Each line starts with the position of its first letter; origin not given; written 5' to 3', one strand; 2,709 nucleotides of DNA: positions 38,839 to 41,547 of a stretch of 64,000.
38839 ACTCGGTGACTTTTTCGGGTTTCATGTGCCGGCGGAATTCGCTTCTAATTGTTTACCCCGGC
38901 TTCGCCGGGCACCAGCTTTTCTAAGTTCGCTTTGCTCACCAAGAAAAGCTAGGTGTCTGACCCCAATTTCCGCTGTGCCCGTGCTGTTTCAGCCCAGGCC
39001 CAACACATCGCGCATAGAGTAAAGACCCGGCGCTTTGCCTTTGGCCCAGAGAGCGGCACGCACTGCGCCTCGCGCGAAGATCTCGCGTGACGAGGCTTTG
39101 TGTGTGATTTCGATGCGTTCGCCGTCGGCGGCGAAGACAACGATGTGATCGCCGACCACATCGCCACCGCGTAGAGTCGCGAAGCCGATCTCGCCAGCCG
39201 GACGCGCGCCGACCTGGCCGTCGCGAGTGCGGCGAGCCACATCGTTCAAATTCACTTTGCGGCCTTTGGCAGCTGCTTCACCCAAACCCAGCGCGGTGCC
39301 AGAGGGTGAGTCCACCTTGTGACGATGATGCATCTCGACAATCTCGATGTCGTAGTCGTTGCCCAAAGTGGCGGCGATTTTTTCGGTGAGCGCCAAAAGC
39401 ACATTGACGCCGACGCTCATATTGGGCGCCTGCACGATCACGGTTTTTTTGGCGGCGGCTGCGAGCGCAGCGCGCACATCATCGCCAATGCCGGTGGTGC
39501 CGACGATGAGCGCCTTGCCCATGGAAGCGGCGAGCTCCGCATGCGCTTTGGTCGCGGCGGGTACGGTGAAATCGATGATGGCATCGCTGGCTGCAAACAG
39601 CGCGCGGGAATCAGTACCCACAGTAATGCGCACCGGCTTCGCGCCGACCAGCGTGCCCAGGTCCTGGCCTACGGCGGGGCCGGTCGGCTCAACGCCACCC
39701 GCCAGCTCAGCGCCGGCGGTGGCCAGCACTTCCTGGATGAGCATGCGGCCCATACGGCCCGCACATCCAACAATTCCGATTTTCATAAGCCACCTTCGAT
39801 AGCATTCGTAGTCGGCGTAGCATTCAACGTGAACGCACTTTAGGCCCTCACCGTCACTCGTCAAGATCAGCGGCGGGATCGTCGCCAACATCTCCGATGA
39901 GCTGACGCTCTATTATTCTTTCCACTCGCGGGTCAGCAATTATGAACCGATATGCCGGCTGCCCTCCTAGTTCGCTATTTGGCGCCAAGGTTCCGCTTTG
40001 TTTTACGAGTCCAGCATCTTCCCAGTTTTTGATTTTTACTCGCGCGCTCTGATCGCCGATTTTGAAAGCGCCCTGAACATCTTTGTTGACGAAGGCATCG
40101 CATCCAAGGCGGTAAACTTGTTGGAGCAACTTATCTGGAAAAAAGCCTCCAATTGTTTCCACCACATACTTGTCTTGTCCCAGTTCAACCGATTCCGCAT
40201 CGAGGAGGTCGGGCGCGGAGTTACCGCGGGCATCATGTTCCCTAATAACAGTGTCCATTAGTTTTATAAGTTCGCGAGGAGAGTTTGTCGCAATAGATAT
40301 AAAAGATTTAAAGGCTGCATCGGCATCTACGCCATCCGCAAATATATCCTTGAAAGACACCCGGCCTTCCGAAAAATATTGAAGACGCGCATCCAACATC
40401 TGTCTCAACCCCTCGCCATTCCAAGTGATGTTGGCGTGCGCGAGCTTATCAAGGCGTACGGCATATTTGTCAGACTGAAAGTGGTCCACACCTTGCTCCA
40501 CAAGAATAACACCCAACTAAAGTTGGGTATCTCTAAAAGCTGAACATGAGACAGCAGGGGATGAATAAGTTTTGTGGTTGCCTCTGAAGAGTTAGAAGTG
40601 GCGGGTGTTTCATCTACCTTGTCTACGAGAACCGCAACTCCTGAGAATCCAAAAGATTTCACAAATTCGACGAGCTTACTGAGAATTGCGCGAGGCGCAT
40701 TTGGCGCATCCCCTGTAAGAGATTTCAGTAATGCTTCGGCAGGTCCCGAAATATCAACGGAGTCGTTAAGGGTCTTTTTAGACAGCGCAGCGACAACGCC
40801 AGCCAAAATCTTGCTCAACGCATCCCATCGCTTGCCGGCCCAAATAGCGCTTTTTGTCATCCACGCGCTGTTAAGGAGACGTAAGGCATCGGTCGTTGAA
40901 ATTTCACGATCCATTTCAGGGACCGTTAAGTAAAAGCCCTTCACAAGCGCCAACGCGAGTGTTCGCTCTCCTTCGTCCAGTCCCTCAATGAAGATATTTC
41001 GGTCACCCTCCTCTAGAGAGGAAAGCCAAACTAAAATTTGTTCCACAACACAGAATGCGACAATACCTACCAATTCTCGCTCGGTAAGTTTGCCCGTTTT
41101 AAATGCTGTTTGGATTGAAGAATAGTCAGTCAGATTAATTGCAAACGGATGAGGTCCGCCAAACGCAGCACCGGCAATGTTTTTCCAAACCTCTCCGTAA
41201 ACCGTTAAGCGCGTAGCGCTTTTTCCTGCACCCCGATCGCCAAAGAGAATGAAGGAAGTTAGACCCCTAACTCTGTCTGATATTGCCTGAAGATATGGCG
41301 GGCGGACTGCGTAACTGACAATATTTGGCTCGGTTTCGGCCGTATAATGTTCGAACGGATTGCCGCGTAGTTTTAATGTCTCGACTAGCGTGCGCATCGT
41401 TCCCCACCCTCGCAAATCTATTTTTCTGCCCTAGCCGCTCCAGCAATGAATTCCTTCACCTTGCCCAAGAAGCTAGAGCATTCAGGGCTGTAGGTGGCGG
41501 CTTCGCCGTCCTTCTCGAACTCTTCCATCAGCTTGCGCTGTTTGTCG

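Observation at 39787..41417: Low-GC 1.6-kb insertion carrying an orphan P-loop NTPase with a winged-helix-like tail, wedged into the dnaK-dnaJ...dapB transcription unit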

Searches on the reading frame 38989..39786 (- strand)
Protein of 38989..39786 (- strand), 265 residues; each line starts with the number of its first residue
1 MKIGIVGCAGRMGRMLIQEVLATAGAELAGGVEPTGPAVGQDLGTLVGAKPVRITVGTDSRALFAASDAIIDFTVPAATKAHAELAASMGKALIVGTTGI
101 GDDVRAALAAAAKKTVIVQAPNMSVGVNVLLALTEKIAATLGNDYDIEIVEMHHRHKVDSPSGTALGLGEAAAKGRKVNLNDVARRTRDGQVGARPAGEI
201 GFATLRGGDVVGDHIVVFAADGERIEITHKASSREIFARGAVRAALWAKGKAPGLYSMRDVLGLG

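Call 21: find_related_loci(query=window:38989-39786:-, collection=genome_contigs, flank=6000)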
Query window:38989-39786:- (265 aa) in genome_contigs; peptide patterns used: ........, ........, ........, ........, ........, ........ (x = any residue, [..] = any of these).
600 stretches matched a pattern (row limit reached: there are more); 593 encode a relative of the query (tblastn E <= 1e-3); the best 80 are kept; 80 distinct loci.
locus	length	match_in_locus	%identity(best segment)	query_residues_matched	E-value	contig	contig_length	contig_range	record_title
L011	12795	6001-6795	81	1-265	3e-135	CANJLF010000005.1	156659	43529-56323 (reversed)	MAG: Candidatus Marinimicrobia bacterium isolate RH-23may17-65 genome assembly, contig: RH-23may17-C565, whole genome sh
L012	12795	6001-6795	78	1-265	1e-132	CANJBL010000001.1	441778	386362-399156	MAG: Candidatus Marinimicrobia bacterium isolate RH-23may17-1068 genome assembly, contig: RH-23may17-C35, whole genome s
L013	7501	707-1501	77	1-265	5e-129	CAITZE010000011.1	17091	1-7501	uncultured bacterium isolate Umea_bin-03200 genome assembly, contig: bin-03200:011/496, whole genome shotgun sequence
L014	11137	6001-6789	76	2-264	8e-123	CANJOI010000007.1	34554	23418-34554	MAG: Candidatus Marinimicrobia bacterium isolate RH-23may17-709 genome assembly, contig: RH-23may17-C8739, whole genome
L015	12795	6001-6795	68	1-264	2e-111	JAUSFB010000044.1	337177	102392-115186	MAG: Phaeospirillum sp. isolate E14_maxbin.268 E14_k141_1244332, whole genome shotgun sequence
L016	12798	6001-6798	67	1-264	1e-111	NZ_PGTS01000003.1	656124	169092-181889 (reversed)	Thalassospira povalilytica strain Zumi 95 contig00003, whole genome shotgun sequence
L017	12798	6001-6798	66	1-264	7e-111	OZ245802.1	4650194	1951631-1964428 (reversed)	MAG: Thalassospira sp. isolate d70dfebd-0815-484f-9a72-812bc150d714 genome assembly, chromosome: 1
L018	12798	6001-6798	67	1-264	8e-111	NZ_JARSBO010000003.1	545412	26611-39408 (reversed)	Thalassospira aquimaris strain FZY0004 NODE_3_length_545412_cov_123.826547, whole genome shotgun sequence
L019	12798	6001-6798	66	1-264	5e-110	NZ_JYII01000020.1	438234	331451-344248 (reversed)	Thalassospira sp. HJ NODE_4, whole genome shotgun sequence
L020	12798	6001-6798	66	1-264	5e-110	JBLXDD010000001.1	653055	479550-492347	MAG: Thalassospira sp. isolate ES18-06 S18maxbin_out.042RE.5K@1, whole genome shotgun sequence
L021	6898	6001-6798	66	1-265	2e-107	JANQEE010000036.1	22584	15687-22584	MAG: Minwuiaceae bacterium isolate PL23a_bin.115 k99_490340, whole genome shotgun sequence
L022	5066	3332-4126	65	1-264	2e-106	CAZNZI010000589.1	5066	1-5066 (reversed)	MAG TPA_asm: uncultured Rhodospirillaceae bacterium isolate binchicken_co84_480 genome assembly, contig: k141_1508401, w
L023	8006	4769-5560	63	2-264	5e-106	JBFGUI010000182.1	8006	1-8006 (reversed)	MAG: Kiloniellaceae bacterium isolate Mix_sand05.2021.03.G.34 k141_2857528_length_8006_cov_12.8444, whole genome shotgun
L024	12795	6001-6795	63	1-264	5e-105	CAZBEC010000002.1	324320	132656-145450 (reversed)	MAG TPA_asm: uncultured Thalassospiraceae bacterium isolate SRP167671_co2_97 genome assembly, contig: NODE_7_length_3243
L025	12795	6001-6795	63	1-264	3e-103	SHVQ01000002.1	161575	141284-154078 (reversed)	MAG: Rhodospirillales bacterium isolate Baikal-deep-G42 BACOMB-C148, whole genome shotgun sequence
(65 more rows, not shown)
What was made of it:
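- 38989..39786 (-): dapB, the downstream flank. It has 81% identity in L011 (call 21).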

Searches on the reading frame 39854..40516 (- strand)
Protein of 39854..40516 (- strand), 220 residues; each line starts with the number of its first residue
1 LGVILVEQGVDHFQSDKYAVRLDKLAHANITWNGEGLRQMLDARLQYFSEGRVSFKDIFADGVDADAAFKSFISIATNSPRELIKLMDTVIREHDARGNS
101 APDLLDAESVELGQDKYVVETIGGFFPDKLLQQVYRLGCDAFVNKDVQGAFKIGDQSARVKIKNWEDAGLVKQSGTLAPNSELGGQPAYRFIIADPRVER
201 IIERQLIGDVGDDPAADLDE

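Call 5: search_protein_families(library=pfam, proteins=[window:39854-40516:-], max_evalue=1)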
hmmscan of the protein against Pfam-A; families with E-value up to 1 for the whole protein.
window:39854-40516:- (220 aa): 0 families

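Call 6: search_protein_families(library=padloc, proteins=[window:39854-40516:-], max_evalue=1)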
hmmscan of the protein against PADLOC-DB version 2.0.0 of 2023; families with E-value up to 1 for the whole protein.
window:39854-40516:- (220 aa): 0 families

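Call 7: search_protein_families(library=ncbifam, proteins=[window:39854-40516:-], max_evalue=1)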
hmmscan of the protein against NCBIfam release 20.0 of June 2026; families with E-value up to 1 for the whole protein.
window:39854-40516:- (220 aa): 3 families
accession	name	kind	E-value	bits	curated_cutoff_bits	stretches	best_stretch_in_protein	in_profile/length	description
NF053860.1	DS41_1_antiphage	equivalog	2.5e-42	145.4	370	1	18-196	273-448/448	anti-phage protein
NF047389.1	ATPase_Sll1717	subfamily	1.1e-07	31.4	75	1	14-118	242-350/454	P-loop ATPase, Sll1717 family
NF041311.1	Sig_rec_Srp19_Halo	equivalog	0.019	15.4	140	1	128-169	35-76/93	signal recognition particle subunit SRP19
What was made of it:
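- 39854..40486 (-): Codons 305-514 plus the stop of the ancestral ATPase, in the -1 frame. This part holds the RLDK motif, strand 5, the lid with SPRE, a helical linker and the winged helix. It matches NF053860 model positions 273-448 at 145 bits (call 7).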

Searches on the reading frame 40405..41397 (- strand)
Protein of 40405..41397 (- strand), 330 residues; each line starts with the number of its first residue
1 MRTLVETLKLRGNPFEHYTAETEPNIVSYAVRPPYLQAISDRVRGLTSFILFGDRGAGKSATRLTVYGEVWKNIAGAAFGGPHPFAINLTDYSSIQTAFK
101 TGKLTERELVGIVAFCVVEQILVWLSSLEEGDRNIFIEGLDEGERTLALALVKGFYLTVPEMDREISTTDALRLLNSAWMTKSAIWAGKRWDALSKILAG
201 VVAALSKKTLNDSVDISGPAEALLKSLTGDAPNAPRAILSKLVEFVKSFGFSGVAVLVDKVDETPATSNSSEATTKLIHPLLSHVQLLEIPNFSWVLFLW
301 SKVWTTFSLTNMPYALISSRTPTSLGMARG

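Call 5: search_protein_families(library=pfam, proteins=[window:40405-41397:-], max_evalue=1)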
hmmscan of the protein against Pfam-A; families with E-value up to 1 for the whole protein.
window:40405-41397:- (330 aa): 1 family
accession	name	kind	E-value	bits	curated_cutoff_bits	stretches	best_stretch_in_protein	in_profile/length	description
PF13191.12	AAA_16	-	0.08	13.9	32.6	0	44-62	21-40/167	AAA ATPase domain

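Call 6: search_protein_families(library=padloc, proteins=[window:40405-41397:-], max_evalue=1)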
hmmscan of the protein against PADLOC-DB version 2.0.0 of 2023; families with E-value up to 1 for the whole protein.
window:40405-41397:- (330 aa): 0 families

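Call 7: search_protein_families(library=ncbifam, proteins=[window:40405-41397:-], max_evalue=1)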
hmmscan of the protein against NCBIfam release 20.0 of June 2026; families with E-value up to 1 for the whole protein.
window:40405-41397:- (330 aa): 2 families
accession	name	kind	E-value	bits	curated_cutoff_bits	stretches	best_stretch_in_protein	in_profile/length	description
NF053860.1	DS41_1_antiphage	equivalog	4.3e-57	194.1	370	1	10-307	2-271/448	anti-phage protein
NF047389.1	ATPase_Sll1717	subfamily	4.7e-13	49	75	1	15-307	1-241/454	P-loop ATPase, Sll1717 family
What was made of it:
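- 40489..41397 (-): Codons 1-303 of the DS-41-family ATPase, in frame. This part holds the N-terminal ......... motif, Walker A, the helical insert, Walker B and strand 4. It matches NF053860 model positions 2-271 at 194 bits (call 7).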
